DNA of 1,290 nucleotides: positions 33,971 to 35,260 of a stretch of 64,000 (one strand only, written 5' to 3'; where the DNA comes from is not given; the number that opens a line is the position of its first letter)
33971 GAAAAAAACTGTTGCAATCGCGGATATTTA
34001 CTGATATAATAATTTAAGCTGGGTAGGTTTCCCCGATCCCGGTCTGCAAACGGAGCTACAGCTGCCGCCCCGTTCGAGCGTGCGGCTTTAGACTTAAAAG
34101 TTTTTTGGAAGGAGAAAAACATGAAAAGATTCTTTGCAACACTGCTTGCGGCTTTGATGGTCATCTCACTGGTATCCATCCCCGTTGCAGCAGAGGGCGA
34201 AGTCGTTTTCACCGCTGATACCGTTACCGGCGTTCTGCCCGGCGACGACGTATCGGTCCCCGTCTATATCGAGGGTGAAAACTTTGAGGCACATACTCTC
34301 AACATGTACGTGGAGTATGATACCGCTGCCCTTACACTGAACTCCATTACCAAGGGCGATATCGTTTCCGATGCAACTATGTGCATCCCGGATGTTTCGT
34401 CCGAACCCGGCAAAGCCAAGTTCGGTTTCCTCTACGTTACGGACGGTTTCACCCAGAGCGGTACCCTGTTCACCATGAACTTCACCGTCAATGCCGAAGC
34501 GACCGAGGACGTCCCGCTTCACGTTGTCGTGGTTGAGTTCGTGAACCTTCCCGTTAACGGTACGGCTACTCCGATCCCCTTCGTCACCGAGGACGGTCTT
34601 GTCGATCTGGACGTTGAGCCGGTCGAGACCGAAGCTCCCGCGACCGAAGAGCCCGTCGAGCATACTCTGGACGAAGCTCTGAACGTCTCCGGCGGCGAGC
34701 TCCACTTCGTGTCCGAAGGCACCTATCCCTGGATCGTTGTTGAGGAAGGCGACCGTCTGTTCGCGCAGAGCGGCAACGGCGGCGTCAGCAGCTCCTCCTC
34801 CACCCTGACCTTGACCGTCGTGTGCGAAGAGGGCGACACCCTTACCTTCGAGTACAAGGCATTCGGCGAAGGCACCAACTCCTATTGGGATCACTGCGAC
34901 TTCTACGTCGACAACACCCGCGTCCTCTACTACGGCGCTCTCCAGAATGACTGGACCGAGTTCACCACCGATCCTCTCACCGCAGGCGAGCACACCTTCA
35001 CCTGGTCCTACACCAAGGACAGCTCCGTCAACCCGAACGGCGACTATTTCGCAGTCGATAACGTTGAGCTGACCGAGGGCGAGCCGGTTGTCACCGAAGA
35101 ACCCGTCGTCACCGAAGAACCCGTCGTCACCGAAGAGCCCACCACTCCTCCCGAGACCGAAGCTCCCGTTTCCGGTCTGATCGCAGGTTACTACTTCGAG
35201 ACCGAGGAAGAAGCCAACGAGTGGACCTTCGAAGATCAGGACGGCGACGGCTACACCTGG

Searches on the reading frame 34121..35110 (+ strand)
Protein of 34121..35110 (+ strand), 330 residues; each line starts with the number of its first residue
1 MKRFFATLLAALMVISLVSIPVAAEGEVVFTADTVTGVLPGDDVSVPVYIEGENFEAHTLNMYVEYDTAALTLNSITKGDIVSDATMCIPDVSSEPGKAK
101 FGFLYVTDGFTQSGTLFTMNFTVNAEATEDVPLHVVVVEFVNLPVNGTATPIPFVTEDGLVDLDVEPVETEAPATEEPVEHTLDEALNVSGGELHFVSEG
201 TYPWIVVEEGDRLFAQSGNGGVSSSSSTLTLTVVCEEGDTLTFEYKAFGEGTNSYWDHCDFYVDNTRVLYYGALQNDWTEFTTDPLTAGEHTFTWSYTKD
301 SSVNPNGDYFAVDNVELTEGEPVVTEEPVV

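Call 72: find_related_loci(query=window:34121-35110:+, collection=metagenome_contigs, flank=6000)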
Query window:34121-35110:+ (330 aa) in metagenome_contigs; peptide patterns used: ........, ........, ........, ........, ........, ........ (x = any residue, [..] = any of these).
73 stretches matched a pattern; 31 encode a relative of the query (tblastn E <= 1e-3); 31 distinct loci.
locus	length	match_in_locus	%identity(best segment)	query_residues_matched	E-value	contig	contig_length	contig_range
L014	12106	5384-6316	57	1-320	5e-109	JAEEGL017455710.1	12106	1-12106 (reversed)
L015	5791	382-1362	52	1-323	1e-86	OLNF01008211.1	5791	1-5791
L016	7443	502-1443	46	1-302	1e-72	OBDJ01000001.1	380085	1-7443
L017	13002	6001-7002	44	1-319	3e-72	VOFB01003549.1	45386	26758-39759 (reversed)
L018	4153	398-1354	46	1-302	5e-72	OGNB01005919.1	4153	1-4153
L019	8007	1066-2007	46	1-302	6e-72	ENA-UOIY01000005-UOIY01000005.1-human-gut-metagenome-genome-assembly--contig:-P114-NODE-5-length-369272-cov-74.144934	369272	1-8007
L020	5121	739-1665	47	1-302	5e-72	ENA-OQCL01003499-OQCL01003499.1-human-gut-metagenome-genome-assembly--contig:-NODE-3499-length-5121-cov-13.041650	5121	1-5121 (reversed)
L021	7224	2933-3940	45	1-319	6e-72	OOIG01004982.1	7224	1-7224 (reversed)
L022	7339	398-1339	46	1-302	2e-71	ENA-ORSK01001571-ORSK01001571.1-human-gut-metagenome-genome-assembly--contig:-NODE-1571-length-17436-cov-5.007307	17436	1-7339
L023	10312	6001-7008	44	1-319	9e-71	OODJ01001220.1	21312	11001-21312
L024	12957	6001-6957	46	1-302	1e-70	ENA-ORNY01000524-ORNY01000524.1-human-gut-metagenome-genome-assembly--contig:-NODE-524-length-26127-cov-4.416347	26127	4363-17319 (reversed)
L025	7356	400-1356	46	1-302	1e-70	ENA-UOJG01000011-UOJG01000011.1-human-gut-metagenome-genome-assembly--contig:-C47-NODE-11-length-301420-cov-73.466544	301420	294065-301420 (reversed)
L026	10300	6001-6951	45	1-302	1e-70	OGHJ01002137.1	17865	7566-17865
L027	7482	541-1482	46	1-302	2e-71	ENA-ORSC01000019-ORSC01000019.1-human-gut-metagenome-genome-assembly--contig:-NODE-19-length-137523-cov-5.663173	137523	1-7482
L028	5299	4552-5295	54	1-241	6e-65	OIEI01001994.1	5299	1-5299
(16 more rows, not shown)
